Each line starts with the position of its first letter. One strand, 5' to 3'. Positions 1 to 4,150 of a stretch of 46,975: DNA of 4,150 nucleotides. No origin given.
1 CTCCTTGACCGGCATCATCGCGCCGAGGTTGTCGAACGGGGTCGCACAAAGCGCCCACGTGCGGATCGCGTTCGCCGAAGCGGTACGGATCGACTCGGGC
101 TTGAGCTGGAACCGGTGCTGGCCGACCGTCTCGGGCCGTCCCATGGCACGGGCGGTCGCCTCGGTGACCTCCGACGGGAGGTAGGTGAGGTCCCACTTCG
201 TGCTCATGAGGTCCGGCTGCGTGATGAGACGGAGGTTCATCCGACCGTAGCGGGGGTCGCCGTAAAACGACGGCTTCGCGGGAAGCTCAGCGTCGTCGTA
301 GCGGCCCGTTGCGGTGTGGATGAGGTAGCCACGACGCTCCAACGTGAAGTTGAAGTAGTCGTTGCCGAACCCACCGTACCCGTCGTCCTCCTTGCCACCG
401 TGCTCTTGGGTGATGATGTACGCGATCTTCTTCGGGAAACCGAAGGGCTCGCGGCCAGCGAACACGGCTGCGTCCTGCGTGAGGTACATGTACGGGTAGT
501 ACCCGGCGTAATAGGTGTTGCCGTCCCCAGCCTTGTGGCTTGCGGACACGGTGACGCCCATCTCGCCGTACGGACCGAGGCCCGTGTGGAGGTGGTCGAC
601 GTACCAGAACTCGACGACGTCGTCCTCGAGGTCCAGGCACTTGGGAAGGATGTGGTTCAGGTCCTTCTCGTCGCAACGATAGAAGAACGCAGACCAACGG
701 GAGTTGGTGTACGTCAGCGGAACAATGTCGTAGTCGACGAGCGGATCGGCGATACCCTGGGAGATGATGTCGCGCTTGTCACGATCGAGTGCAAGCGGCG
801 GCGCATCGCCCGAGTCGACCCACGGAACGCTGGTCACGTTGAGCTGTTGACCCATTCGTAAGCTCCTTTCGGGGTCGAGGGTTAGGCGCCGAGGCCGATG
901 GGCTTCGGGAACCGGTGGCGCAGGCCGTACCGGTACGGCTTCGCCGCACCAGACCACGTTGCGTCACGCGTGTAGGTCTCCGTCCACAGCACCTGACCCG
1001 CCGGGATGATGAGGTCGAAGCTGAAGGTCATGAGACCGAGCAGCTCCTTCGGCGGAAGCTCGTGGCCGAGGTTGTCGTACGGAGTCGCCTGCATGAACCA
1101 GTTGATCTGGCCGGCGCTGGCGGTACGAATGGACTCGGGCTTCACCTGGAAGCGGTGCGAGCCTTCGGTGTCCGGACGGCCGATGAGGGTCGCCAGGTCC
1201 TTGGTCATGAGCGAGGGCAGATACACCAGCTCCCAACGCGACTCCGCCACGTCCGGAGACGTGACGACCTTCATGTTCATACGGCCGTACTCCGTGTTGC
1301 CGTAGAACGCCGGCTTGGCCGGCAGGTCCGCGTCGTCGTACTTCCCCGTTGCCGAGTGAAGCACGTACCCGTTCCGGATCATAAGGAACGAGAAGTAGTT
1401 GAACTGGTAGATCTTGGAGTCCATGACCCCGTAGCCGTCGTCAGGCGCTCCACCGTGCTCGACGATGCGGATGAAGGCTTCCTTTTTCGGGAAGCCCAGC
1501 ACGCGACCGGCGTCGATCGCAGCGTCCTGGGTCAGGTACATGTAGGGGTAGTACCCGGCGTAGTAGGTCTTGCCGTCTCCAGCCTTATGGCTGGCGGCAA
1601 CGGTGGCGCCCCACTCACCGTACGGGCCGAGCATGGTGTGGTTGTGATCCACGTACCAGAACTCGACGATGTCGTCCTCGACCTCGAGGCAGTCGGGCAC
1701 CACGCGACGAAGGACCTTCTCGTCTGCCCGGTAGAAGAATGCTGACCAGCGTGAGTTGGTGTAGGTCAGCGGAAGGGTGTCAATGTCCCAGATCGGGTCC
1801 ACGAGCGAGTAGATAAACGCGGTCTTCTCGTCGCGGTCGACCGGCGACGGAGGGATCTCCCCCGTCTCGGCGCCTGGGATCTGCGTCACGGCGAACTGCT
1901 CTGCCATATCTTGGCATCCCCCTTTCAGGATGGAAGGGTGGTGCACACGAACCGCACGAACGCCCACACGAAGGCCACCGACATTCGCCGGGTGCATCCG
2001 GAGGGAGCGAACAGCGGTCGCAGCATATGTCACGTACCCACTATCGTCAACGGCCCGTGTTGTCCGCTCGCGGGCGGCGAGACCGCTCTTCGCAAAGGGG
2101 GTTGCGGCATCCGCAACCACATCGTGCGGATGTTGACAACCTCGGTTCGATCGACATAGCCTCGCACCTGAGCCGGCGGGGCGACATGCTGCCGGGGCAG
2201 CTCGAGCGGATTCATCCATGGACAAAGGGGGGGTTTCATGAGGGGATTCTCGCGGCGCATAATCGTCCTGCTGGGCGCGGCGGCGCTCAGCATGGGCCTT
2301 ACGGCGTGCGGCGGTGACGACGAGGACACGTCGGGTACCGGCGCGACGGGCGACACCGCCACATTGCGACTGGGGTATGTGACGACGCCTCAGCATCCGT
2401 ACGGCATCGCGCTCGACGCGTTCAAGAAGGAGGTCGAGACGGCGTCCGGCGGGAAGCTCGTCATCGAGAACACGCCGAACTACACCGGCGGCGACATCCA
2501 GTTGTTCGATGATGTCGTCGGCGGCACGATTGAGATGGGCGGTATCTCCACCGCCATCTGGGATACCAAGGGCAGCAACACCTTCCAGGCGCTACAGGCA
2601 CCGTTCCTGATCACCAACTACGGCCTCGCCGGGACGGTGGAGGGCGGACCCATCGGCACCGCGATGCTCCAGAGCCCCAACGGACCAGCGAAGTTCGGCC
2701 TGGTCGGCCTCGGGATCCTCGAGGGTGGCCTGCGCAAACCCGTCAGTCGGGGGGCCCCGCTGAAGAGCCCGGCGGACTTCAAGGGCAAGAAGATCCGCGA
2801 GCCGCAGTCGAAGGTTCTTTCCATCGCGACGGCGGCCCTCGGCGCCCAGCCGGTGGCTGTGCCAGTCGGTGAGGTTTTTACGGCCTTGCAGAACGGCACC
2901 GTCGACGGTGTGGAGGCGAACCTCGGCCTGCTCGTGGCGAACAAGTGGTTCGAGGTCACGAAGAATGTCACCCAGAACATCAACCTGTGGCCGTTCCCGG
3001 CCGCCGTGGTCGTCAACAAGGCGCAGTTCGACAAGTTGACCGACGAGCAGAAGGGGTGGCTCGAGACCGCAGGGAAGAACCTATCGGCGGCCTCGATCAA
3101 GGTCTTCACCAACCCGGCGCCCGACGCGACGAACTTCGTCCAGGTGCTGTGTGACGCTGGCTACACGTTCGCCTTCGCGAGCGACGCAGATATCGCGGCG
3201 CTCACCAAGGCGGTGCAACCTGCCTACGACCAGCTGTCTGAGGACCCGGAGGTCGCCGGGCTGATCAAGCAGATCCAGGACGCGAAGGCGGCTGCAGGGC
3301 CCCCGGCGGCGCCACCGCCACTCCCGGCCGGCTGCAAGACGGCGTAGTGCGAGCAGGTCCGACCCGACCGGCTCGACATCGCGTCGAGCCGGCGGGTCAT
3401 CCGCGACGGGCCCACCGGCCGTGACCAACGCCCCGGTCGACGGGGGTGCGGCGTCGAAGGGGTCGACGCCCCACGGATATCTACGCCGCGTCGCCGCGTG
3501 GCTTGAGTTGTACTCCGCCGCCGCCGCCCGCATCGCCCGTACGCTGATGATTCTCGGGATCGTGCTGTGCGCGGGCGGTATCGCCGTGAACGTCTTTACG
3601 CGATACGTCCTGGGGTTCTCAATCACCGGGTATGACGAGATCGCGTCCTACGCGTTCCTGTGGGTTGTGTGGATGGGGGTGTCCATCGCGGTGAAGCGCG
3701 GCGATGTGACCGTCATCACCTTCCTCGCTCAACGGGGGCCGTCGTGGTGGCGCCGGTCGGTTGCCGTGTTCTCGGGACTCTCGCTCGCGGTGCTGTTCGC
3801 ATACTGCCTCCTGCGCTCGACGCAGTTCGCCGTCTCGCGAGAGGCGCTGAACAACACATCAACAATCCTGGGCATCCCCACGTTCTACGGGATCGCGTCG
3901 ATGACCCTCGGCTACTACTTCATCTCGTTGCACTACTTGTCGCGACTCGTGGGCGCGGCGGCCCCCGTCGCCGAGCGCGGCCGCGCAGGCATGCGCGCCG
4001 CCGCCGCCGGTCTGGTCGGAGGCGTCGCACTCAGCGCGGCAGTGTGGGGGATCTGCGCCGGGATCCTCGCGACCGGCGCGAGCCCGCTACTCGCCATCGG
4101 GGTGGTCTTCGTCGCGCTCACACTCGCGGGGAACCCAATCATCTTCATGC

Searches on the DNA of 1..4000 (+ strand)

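Call 7: search_dna_similar(query=window:1-4000:+, collection=plasmids, mode=near, max_rows=20)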
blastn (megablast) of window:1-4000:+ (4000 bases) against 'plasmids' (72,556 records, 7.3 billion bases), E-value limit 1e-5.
Records with a match: 1; places in all: 1; records where one place covers at least 80% of the query: 0.
Best place of each record, by identity: 80-90% 1.
By first word of the organism name: Miltoncostaea 1.
By predicted mobility (MOB-suite, as given by PLSDB): non-mobilizable 1.
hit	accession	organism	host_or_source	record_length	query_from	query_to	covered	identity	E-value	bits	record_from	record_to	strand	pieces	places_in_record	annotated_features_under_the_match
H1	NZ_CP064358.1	Miltoncostaea oceani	pure culture,marine sediment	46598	1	1924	47%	85.2%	0e+0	1931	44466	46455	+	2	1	acetoacetate decarboxylase family protein (x2)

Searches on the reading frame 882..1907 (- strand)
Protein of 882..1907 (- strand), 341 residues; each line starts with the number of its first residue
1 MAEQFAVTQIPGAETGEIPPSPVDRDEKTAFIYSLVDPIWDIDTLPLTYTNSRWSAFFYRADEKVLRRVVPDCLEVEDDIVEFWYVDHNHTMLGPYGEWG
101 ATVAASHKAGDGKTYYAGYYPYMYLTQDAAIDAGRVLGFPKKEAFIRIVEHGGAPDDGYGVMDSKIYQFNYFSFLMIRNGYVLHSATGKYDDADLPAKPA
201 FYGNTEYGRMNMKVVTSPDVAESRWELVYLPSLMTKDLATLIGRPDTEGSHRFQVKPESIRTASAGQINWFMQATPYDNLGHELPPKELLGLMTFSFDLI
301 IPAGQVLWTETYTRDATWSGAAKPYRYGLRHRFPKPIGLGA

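Call 19: find_encoding_contigs(protein=window:882-1907:-, flank=10000, max_places=10)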
Protein window:882-1907:- (341 aa): no gene with exactly this product is on record in the collection.

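Call 29: search_protein_families(library=pfam, proteins=[window:882-1907:-], max_evalue=0.001)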
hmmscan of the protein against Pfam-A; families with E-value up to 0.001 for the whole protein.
window:882-1907:- (341 aa): 1 family
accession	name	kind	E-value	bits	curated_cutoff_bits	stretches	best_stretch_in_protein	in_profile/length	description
PF06314.16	ADC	-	4.3e-23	82.5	29.8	1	48-308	17-235/238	Acetoacetate decarboxylase (ADC)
